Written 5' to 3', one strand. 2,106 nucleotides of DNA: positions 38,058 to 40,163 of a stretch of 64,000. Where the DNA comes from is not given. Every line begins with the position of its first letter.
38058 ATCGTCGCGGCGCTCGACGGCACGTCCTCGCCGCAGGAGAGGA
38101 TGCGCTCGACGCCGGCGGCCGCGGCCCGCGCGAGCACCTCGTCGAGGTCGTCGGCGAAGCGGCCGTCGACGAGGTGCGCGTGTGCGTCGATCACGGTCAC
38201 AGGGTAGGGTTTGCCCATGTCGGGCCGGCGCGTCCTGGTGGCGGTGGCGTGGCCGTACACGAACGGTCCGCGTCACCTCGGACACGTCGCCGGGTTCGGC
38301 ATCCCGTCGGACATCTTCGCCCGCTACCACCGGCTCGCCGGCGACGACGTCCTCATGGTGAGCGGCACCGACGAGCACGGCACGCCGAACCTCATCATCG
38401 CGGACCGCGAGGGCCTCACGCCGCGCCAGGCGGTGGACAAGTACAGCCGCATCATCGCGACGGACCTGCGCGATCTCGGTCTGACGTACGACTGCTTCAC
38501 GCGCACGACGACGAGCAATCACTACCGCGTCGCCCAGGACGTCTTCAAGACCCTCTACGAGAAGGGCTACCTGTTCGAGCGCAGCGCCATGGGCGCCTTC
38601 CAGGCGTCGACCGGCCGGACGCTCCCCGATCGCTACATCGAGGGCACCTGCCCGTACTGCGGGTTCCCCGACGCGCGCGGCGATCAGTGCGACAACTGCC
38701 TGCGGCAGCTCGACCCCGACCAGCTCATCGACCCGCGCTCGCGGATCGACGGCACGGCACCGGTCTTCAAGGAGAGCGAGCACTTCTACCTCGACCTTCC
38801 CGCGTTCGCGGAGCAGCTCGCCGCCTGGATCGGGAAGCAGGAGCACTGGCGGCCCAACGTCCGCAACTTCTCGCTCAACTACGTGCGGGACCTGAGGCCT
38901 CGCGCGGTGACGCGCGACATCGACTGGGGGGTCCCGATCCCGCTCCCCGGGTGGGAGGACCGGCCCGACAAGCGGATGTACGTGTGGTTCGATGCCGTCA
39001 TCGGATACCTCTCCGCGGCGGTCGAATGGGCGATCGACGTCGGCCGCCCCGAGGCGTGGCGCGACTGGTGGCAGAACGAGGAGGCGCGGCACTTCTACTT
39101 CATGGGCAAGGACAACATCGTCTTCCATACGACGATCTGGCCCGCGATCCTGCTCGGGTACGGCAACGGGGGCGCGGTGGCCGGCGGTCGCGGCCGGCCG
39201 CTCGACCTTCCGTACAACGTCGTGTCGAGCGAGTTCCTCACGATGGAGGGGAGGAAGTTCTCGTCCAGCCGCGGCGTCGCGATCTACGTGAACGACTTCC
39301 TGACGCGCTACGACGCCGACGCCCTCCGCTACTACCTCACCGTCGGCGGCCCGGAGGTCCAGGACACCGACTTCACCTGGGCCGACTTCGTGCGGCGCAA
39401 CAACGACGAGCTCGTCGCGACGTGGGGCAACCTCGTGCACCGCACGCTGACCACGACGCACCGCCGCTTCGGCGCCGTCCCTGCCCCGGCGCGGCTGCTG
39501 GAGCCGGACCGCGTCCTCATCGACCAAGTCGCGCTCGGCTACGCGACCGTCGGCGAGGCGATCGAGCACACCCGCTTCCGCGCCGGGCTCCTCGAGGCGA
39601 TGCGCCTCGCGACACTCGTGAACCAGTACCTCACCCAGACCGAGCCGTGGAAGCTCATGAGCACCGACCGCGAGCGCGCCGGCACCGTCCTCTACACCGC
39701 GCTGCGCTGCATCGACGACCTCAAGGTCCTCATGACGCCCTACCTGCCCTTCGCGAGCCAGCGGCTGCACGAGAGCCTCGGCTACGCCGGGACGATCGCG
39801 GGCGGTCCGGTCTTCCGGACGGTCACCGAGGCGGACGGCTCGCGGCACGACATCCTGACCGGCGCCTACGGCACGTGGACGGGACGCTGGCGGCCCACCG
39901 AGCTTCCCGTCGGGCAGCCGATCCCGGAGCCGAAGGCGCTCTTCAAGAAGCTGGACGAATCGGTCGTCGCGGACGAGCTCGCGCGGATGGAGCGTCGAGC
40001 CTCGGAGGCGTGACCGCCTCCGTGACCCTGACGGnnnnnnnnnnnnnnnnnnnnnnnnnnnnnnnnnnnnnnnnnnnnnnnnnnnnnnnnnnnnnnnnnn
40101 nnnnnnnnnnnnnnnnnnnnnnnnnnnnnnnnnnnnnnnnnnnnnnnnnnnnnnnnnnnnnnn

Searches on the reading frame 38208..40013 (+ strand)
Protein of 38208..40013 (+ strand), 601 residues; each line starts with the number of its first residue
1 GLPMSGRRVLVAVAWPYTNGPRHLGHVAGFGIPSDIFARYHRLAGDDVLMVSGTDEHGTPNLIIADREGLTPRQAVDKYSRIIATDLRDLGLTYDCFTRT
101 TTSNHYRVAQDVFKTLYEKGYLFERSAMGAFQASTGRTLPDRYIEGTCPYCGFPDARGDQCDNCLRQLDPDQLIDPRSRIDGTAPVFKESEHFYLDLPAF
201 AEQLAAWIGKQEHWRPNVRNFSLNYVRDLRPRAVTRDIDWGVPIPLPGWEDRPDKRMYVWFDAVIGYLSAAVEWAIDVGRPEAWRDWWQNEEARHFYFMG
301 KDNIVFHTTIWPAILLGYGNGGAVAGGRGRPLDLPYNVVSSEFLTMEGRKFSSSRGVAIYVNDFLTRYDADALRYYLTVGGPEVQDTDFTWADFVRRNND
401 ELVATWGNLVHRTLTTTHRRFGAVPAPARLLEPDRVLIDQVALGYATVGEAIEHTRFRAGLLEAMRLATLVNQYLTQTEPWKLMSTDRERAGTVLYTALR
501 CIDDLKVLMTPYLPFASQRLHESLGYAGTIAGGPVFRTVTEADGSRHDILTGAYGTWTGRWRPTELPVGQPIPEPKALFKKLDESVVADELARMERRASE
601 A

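Call 20: search_protein_families(library=pfam, proteins=[window:38208-40013:+])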
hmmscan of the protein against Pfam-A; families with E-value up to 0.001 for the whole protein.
window:38208-40013:+ (601 aa): 5 families
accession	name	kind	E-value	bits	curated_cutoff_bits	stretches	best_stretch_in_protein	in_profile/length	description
PF09334.17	tRNA-synt_1g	-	6e-142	473.5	20.1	1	9-414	1-391/391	tRNA synthetases class I (M)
PF00133.28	tRNA-synt_1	-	3.3e-17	62.8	22.7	1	13-246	29-245/414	tRNA synthetases class I (I, L, M and V)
PF19303.5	Anticodon_3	-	8.7e-11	42.3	23.5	1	424-525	1-102/152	Anticodon binding domain of methionyl tRNA ligase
PF01406.26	tRNA-synt_1e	-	1.7e-06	28.1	27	0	340-378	243-281/301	tRNA synthetases class I (C) catalytic domain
PF08264.19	Anticodon_1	-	0.0002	21.7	25.1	1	435-530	2-99/148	Anticodon-binding domain of tRNA ligase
